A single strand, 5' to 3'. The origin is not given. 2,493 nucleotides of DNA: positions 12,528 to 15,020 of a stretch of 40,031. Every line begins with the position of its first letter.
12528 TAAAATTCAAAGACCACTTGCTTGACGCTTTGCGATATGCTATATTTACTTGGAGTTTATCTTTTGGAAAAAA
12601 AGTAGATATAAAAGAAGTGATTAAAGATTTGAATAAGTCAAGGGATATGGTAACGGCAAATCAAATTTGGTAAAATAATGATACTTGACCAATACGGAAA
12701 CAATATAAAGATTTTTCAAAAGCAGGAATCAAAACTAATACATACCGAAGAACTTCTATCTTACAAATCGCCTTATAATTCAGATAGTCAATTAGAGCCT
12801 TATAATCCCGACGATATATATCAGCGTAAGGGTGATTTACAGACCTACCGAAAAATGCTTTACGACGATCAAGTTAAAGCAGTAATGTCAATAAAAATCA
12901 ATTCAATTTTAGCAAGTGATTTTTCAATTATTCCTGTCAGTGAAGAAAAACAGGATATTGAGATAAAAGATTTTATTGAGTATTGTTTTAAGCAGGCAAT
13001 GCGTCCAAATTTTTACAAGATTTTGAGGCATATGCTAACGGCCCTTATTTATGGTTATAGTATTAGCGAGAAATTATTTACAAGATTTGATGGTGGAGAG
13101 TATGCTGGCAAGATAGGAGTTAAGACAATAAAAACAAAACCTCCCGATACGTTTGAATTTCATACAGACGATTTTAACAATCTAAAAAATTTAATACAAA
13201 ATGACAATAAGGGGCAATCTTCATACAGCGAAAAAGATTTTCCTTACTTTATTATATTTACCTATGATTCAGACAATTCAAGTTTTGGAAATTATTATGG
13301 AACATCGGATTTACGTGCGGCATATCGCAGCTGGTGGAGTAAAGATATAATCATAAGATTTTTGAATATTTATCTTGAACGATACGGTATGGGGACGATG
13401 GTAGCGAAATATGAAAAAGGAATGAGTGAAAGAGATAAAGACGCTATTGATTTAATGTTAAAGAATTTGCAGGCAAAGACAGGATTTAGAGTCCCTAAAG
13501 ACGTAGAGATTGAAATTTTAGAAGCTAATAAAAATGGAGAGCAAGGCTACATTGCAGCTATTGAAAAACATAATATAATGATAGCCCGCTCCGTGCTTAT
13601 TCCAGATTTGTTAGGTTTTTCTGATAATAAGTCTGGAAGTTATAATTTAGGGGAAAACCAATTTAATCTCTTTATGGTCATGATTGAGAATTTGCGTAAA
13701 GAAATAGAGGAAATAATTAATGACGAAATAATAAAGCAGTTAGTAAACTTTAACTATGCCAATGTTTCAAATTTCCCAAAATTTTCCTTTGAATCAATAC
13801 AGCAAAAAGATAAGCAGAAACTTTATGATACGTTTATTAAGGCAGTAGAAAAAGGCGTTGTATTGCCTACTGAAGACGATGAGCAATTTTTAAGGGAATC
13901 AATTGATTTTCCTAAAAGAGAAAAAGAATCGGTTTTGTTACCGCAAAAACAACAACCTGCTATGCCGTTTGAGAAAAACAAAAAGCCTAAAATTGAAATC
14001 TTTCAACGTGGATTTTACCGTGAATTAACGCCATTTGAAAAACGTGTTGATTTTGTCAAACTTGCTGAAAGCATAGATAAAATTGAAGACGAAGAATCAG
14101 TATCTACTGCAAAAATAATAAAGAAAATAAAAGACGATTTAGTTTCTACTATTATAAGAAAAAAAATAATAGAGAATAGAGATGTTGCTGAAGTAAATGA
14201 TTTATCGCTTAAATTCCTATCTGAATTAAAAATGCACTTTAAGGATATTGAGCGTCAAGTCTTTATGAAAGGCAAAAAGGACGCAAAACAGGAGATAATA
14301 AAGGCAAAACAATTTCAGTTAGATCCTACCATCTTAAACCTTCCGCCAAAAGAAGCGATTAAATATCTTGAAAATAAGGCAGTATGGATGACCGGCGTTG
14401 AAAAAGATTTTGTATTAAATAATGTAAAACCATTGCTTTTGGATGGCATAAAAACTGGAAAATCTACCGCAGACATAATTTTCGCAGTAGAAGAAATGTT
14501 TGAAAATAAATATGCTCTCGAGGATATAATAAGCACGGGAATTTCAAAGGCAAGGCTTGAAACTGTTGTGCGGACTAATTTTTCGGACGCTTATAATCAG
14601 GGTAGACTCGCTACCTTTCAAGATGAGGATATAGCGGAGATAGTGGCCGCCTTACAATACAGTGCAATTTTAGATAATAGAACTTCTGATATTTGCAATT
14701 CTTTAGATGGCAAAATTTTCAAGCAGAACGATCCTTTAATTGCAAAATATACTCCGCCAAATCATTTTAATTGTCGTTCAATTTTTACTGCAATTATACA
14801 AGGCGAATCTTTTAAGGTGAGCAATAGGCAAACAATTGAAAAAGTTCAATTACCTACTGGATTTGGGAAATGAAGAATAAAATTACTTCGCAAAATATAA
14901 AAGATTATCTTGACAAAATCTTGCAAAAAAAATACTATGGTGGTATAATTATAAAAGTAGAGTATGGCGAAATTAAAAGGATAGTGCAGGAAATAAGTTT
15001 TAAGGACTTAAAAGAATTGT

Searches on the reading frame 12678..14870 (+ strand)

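Call 94: search_protein_families(library=pfam, proteins=[window:12678-14870:+], max_evalue=0.001)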
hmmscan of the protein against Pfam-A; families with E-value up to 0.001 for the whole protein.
window:12678-14870:+ (731 aa): 3 families
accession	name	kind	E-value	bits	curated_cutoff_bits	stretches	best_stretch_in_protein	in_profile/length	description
PF06074.18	Portal_Mu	-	4.2e-60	204.3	23.9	1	55-399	2-328/336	Portal protein of Mu bacteriophage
PF04233.19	Phage_Mu_F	-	4.7e-21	76.1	29.6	1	582-701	2-109/112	Phage Mu protein F like protein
PF21919.2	P23-45_portal_barrel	-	2.7e-18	66.2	27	1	45-399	47-407/448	Phage P23-45 portal protein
